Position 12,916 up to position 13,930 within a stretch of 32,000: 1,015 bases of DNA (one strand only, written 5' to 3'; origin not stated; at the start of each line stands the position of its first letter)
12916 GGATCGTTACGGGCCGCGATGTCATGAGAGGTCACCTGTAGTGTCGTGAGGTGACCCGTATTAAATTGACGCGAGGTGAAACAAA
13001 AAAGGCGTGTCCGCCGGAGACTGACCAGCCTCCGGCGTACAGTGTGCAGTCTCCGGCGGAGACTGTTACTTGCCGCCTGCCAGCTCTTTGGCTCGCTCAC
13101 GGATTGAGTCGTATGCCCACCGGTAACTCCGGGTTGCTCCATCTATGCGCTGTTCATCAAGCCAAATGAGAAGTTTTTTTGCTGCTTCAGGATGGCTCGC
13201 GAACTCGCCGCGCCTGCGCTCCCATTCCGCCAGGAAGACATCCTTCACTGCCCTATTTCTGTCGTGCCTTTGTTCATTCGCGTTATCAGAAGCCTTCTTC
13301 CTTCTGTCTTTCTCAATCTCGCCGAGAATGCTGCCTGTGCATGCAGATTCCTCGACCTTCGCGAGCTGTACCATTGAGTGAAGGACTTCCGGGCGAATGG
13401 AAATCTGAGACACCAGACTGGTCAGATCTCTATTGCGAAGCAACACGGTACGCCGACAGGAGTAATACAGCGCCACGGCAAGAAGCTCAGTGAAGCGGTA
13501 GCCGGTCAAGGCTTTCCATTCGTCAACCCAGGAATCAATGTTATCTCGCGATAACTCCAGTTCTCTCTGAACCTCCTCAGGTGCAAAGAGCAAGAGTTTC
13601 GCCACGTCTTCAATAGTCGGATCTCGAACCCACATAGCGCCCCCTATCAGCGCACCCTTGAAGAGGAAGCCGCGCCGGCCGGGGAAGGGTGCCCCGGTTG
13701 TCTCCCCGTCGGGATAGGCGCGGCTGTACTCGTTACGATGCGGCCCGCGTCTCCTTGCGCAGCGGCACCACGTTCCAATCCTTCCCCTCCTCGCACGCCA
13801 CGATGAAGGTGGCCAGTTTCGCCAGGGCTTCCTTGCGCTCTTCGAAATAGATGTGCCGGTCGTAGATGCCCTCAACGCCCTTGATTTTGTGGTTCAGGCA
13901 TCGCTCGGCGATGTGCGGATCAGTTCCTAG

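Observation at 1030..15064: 14-kb capsid-less, integrase-bounded, satellite-like island splitting the gmk / yicC neighbourhood at a non-tRNA site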

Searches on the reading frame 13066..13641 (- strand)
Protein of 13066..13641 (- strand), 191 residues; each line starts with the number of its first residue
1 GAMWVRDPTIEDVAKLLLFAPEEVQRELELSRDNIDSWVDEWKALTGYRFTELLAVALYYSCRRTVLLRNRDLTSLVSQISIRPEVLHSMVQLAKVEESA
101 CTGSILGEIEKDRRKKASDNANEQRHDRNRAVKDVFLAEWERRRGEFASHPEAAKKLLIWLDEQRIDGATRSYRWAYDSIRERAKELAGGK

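Call 21: search_protein_families(library=phrogs, max_evalue=0.01, proteins=[window:13066-13641:-])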
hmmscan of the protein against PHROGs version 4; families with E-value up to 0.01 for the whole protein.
window:13066-13641:- (191 aa): 0 families

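Call 93: search_protein_families(library=padloc, max_evalue=0.01, proteins=[window:13066-13641:-])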
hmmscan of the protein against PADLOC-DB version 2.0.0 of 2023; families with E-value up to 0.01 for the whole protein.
window:13066-13641:- (191 aa): 0 families

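Call 94: search_protein_families(library=ncbifam, max_evalue=0.01, proteins=[window:13066-13641:-])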
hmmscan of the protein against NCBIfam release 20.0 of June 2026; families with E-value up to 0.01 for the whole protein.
window:13066-13641:- (191 aa): 0 families

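Call 118: search_protein_families(library=pfam, max_evalue=0.5, proteins=[window:13066-13641:-])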
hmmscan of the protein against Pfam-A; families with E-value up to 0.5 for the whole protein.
window:13066-13641:- (191 aa): 3 families
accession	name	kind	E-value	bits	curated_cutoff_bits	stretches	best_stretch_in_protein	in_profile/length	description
PF01398.27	JAB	-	0.0073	16.5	22.5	1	77-132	3-61/117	JAB1/Mov34/MPN/PAD-1 ubiquitin protease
PF04539.22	Sigma70_r3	-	0.055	14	25.3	1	6-33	19-46/78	Sigma-70 region 3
PF14367.12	DUF4411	-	0.18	12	23.5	0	13-44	32-63/159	Domain of unknown function (DUF4411)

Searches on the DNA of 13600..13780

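Call 98: search_rna_families(source=window, start=13600, end=13780, threshold=gathering, show_alignments=1)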
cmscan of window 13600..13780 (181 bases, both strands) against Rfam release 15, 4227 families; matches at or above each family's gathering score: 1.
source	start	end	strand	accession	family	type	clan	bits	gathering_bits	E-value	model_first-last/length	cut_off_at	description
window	13655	13724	-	RF02996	int-alpA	Gene; sRNA;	-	66.9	35.8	2.8e-14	1-71/71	no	int-alpA RNA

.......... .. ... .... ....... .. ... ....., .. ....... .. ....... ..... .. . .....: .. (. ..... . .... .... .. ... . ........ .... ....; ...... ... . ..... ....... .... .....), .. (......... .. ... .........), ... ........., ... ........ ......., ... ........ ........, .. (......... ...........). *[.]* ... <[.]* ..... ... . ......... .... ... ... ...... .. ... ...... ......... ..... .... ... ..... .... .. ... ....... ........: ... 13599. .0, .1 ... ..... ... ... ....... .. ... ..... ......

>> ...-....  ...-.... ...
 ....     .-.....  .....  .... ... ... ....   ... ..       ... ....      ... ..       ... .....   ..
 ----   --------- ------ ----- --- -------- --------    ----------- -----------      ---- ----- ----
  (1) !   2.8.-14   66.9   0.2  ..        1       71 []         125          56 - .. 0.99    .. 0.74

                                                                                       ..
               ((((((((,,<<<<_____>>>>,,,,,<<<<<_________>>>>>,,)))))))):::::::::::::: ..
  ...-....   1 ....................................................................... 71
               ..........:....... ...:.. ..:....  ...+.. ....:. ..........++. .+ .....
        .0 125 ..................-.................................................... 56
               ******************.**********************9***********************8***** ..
